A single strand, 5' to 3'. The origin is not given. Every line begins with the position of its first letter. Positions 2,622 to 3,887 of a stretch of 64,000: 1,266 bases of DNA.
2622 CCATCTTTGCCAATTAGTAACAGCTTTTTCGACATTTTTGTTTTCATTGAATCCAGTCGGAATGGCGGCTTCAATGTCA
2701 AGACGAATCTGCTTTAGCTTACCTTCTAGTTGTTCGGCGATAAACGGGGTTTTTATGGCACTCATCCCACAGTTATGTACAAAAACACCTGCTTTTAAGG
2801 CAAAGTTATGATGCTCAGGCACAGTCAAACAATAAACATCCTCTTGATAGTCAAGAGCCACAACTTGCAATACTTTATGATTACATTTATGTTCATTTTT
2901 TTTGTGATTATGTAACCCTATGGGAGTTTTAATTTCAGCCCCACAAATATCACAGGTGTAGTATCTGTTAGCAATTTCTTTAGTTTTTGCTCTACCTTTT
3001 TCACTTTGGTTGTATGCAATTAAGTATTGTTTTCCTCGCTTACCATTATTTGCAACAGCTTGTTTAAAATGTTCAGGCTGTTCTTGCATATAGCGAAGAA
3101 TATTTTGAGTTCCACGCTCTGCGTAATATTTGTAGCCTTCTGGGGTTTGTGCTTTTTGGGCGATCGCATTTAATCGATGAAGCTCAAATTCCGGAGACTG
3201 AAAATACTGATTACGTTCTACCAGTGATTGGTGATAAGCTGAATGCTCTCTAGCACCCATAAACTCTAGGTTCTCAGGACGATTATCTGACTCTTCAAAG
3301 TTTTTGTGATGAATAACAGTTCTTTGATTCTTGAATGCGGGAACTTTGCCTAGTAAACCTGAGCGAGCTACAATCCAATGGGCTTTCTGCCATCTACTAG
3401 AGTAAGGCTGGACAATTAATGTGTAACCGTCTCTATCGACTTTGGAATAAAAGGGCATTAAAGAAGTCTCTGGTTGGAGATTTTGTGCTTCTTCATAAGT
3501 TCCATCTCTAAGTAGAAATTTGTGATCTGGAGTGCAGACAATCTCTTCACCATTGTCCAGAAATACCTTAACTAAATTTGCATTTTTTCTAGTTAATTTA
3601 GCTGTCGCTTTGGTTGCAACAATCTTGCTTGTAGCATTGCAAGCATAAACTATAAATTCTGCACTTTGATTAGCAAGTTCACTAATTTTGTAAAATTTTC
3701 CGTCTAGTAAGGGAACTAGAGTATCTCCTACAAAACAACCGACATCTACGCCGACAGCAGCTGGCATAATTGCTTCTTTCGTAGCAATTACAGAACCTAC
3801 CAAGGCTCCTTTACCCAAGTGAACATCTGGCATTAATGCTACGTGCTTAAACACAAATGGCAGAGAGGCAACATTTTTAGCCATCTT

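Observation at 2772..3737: rtcB carries a 322-aa intein with an HNH (not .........) nuclease inserted exactly at the catalytic metal-ligand cysteine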

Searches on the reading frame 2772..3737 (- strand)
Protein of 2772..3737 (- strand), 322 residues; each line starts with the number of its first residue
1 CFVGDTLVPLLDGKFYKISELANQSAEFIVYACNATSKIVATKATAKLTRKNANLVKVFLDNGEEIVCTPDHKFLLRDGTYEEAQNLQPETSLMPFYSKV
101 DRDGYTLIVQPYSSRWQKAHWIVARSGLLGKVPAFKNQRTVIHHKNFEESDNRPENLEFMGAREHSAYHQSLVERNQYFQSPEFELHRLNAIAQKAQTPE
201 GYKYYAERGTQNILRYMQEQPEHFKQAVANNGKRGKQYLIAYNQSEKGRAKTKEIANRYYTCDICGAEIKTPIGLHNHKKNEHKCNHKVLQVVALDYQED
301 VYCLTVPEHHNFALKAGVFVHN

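Call 6: search_solved_structures(query=window:2772-3737:-, max_evalue=1, show_alignments=3)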
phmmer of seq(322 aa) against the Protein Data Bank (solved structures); distinct sequences matched with E-value up to 1: 15.
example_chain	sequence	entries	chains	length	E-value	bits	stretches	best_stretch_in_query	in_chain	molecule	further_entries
4e2u_A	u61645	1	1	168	2.7e-05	27.1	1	284-322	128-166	Pho radA intein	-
2lqm_A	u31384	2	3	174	4.3e-05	26.4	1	287-322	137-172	Pho radA intein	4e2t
4o1r_A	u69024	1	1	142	0.0038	20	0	2-92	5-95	Replicative DNA helicase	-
7qil_A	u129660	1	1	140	0.004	20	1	16-94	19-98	DnaE intein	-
8ubs_A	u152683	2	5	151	0.028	17.2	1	41-94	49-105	NrdJ-1 | Nrdj-1 intein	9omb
6rpq_A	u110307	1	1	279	0.032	17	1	300-322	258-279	Ubiquitin-like protein SMT3,1108aa long hypothetical cell division control protein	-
2keq_A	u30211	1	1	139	0.051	16.4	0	17-81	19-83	DNA polymerase III alpha subunit, Nucleic acid binding OB-fold tRNA/helicase-type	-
1mi8_A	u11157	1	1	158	0.052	16.3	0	3-80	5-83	DnaB intein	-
4kl5_A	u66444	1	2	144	0.058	16.2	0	17-81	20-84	DNA polymerase III, alpha subunit, Nucleic acid binding, OB-fold, tRNA/helicase-type chime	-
5ol7_A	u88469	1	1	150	0.12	15.1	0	17-81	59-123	DNA-directed DNA polymerase,DNA-directed DNA polymerase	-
5ol6_A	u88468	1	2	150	0.13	15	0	17-81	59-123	Nucleic acid binding, OB-fold, tRNA/helicase-type,DNA-directed DNA polymerase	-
4kl6_A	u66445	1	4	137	0.27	14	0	17-79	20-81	DNA-directed DNA polymerase,Nucleic acid binding, OB-fold, tRNA/helicase-type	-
2jmz_A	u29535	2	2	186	0.36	13.6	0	287-313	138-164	Hypothetical protein MJ0781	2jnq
2lce_A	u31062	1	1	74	0.53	13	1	250-280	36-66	B-cell lymphoma 6 protein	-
3iuf_A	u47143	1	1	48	0.93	12.2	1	257-285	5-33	Zinc finger protein ubi-d4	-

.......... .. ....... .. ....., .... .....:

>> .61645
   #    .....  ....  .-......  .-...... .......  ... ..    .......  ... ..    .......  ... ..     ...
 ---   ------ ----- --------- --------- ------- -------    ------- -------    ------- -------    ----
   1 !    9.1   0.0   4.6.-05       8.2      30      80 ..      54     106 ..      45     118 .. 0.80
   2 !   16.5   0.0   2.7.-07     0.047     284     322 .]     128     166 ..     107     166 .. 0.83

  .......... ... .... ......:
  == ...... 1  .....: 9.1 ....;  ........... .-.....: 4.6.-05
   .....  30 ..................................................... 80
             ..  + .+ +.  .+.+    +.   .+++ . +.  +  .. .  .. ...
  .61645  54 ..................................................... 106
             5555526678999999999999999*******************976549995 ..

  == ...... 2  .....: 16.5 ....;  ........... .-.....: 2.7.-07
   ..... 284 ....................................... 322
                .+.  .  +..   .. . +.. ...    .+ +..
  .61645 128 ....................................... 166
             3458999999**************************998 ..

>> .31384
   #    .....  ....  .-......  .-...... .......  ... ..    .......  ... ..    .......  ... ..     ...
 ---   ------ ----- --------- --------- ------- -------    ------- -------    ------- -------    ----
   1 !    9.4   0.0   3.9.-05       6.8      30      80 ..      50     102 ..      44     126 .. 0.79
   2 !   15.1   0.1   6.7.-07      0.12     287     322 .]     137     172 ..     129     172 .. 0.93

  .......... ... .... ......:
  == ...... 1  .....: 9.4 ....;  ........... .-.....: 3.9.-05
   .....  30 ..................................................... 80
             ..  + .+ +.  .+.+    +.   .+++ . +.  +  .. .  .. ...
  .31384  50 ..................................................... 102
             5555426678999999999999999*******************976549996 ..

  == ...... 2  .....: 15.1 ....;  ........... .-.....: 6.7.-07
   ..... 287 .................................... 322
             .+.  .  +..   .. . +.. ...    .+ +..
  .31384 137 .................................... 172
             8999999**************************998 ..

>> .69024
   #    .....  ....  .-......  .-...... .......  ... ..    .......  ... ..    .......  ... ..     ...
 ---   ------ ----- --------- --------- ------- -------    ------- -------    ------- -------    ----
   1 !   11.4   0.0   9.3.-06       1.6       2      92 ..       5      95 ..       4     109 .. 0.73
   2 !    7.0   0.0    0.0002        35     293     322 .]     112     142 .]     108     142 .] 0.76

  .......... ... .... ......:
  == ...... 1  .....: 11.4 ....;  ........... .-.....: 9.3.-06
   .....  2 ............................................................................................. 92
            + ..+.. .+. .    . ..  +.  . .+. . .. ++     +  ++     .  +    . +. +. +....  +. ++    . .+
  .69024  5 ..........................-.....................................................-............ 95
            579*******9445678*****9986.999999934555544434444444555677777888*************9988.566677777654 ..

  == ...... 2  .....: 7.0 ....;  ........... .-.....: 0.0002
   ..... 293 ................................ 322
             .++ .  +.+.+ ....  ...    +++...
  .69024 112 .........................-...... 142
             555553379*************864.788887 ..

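Call 7: find_homologous_proteins(query=window:2772-3737:-)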
Query seq(322 aa) (322 aa): 394 proteins with E <= 0.001 among 924 candidates; the best 120 are listed.
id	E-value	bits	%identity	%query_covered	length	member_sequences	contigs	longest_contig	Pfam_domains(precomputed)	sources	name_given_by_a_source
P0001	3.2e-201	686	92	100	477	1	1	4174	PF01139.23,PF14890.12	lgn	-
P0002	5.4e-179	613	80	100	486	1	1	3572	PF01139.23,PF14890.12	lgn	-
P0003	4.7e-174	596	77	100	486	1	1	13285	PF01139.23,PF14890.12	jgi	-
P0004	3.4e-172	590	76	100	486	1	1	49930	PF01139.23,PF14890.12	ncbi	ncbi:hypothetical protein NUACC21_10240 [Scytonema sp. NUACC21]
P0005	1.3e-168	578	76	100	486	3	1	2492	PF01139.23,PF14890.12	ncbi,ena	-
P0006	6.4e-158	543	77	93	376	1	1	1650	PF01139.23,PF14890.12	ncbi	ncbi:MAG: RtcB family protein, partial [Brasilonema sp.]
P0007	6.8e-154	530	69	100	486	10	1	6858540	PF01139.23,PF14890.12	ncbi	ncbi:MAG: RtcB family protein [Phormidium sp.]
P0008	2.1e-153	529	70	100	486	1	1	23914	PF01139.23,PF14890.12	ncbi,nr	ncbi:MAG: RtcB family protein [Rhizonema sp. PD37]|nr:RtcB family protein [Rhizonema sp. PD37]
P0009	1.2e-152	526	69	100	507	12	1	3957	PF01139.23,PF14890.12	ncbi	ncbi:MAG: RtcB family protein, partial [Cyanobacteria bacterium J06600_6]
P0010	5.0e-150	517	70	100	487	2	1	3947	PF01139.23,PF14890.12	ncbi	-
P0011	9.5e-146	503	68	100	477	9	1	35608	PF01139.23,PF01079.26,PF14890.12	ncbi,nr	ncbi:hypothetical protein HC931_13945 [Candidatus Gracilibacteria bacterium]|nr:hypothetical protein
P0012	6.2e-143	494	66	100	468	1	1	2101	PF01139.23,PF13392.13,PF14890.12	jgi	jgi:tRNA-splicing ligase RtcB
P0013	1.2e-142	493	65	100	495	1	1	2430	PF01139.23,PF14890.12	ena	-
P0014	1.6e-142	493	66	100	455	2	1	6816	PF01139.23,PF14890.12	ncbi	ncbi:MAG: hypothetical protein RLZZ171_2754, partial [Cyanobacteriota bacterium]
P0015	2.6e-142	492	65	100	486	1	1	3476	PF01139.23,PF14890.12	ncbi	-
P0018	2.6e-140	485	64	100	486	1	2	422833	PF01139.23,PF13392.13,PF14890.12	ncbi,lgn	ncbi:MAG: RtcB family protein [Pyrinomonadaceae bacterium]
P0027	8.8e-131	454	61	100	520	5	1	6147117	PF01139.23,PF14890.12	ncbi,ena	-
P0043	1.6e-108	381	52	99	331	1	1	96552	-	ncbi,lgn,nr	ncbi:MAG: hypothetical protein HOV81_27170 [Kofleriaceae bacterium]|nr:hypothetical protein [Kofleri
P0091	2.0e-71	259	67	45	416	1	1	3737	PF01139.23,PF14890.12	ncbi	ncbi:MAG: RtcB family protein, partial [Rivularia sp. (in: cyanobacteria)]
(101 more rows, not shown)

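Call 14: find_encoding_contigs(protein=P0007, flank=6000, max_places=3)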
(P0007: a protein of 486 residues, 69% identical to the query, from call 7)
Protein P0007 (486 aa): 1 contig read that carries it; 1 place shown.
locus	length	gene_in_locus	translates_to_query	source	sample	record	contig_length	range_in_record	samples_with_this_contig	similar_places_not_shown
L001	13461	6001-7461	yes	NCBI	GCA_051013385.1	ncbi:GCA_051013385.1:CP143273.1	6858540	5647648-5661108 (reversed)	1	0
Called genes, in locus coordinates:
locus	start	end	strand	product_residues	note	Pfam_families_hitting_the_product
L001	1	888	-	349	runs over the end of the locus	PF00528:BPD_transp_1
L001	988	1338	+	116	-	-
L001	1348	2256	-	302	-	PF00528:BPD_transp_1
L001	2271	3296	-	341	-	PF00497:SBP_bac_3, PF09084:NMT1 (weak)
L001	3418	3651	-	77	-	-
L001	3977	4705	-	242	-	PF00702:Hydrolase, PF13419:HAD_2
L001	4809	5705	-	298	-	PF01209:Ubie_methyltran, PF05175:MTS, PF13489:Methyltransf_23, PF00891:Methyltransf_2 (faint), PF13847:Methyltransf_31, PF08241:Methyltransf_11, PF08242:Methyltransf_12, PF13649:Methyltransf_25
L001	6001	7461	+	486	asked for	PF01139:RtcB, PF14890:Intein_splicing, PF01139:RtcB (weak)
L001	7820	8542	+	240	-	PF01139:RtcB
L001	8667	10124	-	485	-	PF13482:RNase_H_2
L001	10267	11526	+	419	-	PF13489:Methyltransf_23, PF05891:Methyltransf_PK (weak), PF08241:Methyltransf_11, PF08242:Methyltransf_12, PF13649:Methyltransf_25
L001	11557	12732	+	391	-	PF00266:Aminotran_5, PF01053:Cys_Met_Meta_PP (faint)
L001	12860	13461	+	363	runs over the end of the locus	-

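Call 20: find_encoding_contigs(protein=P0001, flank=4000, max_places=3)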
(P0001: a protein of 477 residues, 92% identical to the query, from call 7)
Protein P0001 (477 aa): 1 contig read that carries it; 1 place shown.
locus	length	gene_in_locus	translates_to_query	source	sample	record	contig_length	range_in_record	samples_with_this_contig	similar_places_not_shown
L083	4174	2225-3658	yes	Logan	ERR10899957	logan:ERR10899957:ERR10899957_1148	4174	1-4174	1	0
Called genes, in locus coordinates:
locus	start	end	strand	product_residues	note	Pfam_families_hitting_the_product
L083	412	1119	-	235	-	PF00702:Hydrolase, PF13419:HAD_2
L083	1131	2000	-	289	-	PF00891:Methyltransf_2, PF01209:Ubie_methyltran, PF05175:MTS, PF13489:Methyltransf_23, PF13847:Methyltransf_31, PF08241:Methyltransf_11, PF08242:Methyltransf_12, PF13649:Methyltransf_25, +1 more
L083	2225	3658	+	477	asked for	PF01139:RtcB, PF14890:Intein_splicing, PF01139:RtcB (weak)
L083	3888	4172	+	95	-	?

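Call 21: find_encoding_contigs(protein=P0004, flank=4000, max_places=3)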
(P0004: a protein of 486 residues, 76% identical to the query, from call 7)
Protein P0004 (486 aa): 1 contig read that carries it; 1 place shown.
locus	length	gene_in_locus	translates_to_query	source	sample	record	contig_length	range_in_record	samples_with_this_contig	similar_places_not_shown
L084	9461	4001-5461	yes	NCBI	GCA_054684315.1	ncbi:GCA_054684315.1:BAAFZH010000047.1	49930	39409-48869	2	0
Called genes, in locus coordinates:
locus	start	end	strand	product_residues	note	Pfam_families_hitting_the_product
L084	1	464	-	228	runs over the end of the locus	PF08282:Hydrolase_3, PF05116:S6PP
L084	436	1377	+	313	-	PF01207:Dus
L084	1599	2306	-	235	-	PF00702:Hydrolase, PF13419:HAD_2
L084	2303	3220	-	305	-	PF00891:Methyltransf_2, PF01209:Ubie_methyltran, PF13489:Methyltransf_23, PF05175:MTS, PF08241:Methyltransf_11, PF08242:Methyltransf_12, PF13649:Methyltransf_25, PF13847:Methyltransf_31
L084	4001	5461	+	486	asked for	PF01139:RtcB, PF14890:Intein_splicing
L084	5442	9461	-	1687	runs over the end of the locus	PF00501:AMP-binding, PF23024:AMP-dom_DIP2-like, PF24919:Mug62, PF23297:ACP_SdgA_C (faint), PF00550:PP-binding, PF00668:Condensation, PF00501:AMP-binding, PF13193:AMP-binding_C (weak)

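Call 40: search_protein_families(library=pfam, proteins=[P0018, P0043], max_evalue=5)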
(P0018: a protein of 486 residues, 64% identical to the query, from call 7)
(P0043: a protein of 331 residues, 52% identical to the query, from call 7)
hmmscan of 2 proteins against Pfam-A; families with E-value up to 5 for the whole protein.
P0018 (486 aa): 5 families
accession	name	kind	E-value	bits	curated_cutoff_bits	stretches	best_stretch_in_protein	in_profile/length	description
PF14890.11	Intein_splicing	-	7.4e-25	88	35.8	1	89-400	4-155/155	Intein splicing domain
PF01139.22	RtcB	-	6.2e-24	85.4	27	2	31-79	2-50/426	tRNA-splicing ligase RtcB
PF13392.12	HNH_3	-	9.6e-06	25.6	24.8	1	216-244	17-45/46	HNH endonuclease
PF01079.26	Hint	-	0.0012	18.9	29.7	1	77-157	11-91/213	Hint module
PF07591.16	PT-HINT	-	0.017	15.8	27.7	1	112-172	25-88/137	Pretoxin HINT domain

P0043 (331 aa): 5 families
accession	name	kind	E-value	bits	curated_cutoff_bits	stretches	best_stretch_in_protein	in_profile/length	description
PF13392.12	HNH_3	-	8.8e-05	22.5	24.8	1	130-166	13-45/46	HNH endonuclease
PF14890.11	Intein_splicing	-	0.012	15.8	35.8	1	44-311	39-145/155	Intein splicing domain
PF23574.1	zf-C2H2_ZNF142_18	-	0.15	12.6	27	1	259-285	2-28/35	Zinc finger protein 142 C2H2 domain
PF06397.17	Desulfoferrod_N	-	0.17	12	23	1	259-269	6-16/36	Desulfoferrodoxin, N-terminal domain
PF13894.12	zf-C2H2_4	-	0.43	11.9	27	1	260-283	1-24/24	C2H2-type zinc finger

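Call 42: predict_structure(alignment_id=A1)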
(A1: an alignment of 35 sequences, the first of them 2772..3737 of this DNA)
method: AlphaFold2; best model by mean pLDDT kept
length: 322 residues; sequences in the alignment: 35
mean_pLDDT: 89.3   pTM: 0.66
mean pLDDT of the five models: 89.3, 87.0, 86.7, 86.2, 85.6
residues with pLDDT >= 90: 190; 70-90: 118; 50-70: 14; < 50: 0
segments of 3 or more residues with pLDDT < 50: none
pLDDT, mean of each block of 10 residues (from residue 1): 97 96 94 93 97 97 95 94 97 94 93 89 95 92 92 96 87 71 85 81 83 91 86 79 85 81 79 73 75 98 95 97 92
secondary structure, 60 per line:
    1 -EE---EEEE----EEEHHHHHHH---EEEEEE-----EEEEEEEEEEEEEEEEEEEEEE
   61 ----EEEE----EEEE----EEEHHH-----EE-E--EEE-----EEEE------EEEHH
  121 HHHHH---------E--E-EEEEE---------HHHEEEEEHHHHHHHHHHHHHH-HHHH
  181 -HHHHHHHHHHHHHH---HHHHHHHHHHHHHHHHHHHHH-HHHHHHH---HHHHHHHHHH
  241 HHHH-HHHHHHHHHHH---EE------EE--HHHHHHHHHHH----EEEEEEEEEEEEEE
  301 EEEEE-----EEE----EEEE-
elements in order: E7-10 E15-17 H18-24 E28-33 E39-60 E65-68 E73-76 E81-83 E98-100 E106-109 E116-118 H119-125 E140-144 E157-161 H162-175 H177-180 H182-195 H199-219 H221-227 H231-244 H246-256 H272-282 E287-305 E311-313 E318-321

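Call 51: find_encoding_contigs(protein=P0018, flank=3000, max_places=2)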
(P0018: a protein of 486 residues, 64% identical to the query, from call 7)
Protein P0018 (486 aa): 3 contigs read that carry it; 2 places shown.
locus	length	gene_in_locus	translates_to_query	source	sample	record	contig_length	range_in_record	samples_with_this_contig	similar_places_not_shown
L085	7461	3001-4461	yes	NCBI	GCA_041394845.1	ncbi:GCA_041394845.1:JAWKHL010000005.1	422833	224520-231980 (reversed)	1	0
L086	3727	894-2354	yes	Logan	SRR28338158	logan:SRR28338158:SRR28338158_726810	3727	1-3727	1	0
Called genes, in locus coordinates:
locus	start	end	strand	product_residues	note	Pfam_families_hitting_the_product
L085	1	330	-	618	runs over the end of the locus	PF00069:Pkinase, PF01636:APH (faint), PF07714:PK_Tyr_Ser-Thr, PF03109:ABC1 (weak)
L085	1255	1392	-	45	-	-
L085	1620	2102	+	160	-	-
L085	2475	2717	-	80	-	-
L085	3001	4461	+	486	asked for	PF01139:RtcB, PF14890:Intein_splicing, PF13392:HNH_3 (weak)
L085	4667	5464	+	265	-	PF14528:LAGLIDADG_3 (faint)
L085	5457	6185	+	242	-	PF01139:RtcB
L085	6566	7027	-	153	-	PF08327:AHSA1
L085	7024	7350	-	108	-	PF12840:HTH_20, PF01022:HTH_5, PF08279:HTH_11 (weak), PF12802:MarR_2 (weak), PF13412:HTH_24 (weak)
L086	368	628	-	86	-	-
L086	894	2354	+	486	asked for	PF01139:RtcB, PF14890:Intein_splicing, PF13392:HNH_3 (weak)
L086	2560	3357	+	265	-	PF14528:LAGLIDADG_3 (faint)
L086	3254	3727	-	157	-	?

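Call 52: find_encoding_contigs(protein=P0027, flank=3000, max_places=2)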
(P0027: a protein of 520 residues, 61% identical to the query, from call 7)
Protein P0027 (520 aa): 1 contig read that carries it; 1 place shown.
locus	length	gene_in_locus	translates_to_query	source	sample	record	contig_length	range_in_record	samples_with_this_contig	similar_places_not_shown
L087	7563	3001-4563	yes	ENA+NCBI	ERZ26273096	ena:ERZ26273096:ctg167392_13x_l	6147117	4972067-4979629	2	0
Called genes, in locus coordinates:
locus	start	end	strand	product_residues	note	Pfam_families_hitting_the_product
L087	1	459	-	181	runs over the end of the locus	-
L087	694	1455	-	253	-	PF13020:NOV_C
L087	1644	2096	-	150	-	PF01850:PIN, PF13470:PIN_3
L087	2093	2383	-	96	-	PF04014:MazE_antitoxin (weak)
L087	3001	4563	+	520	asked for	PF01139:RtcB, PF14890:Intein_splicing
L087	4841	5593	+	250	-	PF14528:LAGLIDADG_3 (weak)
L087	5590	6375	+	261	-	PF01139:RtcB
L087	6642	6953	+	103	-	PF12732:YtxH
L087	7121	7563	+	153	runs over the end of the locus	-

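Call 56: find_encoding_contigs(protein=P0043, flank=5000, max_places=2)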
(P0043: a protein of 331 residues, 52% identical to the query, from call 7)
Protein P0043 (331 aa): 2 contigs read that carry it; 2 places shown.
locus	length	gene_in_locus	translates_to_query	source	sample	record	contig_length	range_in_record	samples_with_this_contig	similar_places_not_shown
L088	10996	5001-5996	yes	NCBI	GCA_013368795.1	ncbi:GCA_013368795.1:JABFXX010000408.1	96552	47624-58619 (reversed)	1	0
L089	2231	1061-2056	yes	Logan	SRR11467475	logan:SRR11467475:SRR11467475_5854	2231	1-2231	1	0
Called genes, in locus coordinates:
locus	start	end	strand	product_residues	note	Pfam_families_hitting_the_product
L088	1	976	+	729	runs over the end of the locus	PF13089:PP_kinase_N, PF02503:PP_kinase, PF17941:PP_kinase_C_1, PF13091:PLDc_2 (faint), PF13090:PP_kinase_C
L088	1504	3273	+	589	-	PF00005:ABC_tran, PF02463:SMC_N (faint), PF13304:AAA_21 (faint)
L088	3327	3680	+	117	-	-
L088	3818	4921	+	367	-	PF13385:Laminin_G_3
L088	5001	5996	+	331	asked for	-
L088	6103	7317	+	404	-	PF01139:RtcB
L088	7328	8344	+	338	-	PF01137:RTC, PF05189:RTC_insert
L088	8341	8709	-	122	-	PF04241:DUF423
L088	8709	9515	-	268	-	PF21088:MS_channel_1st (weak), PF00924:MS_channel_2nd, PF21082:MS_channel_3rd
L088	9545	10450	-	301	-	PF00126:HTH_1, PF25213:HVO_A0261_N (weak), PF03466:LysR_substrate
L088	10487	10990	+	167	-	PF03692:CxxCxxCC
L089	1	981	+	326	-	?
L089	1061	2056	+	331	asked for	-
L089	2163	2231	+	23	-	?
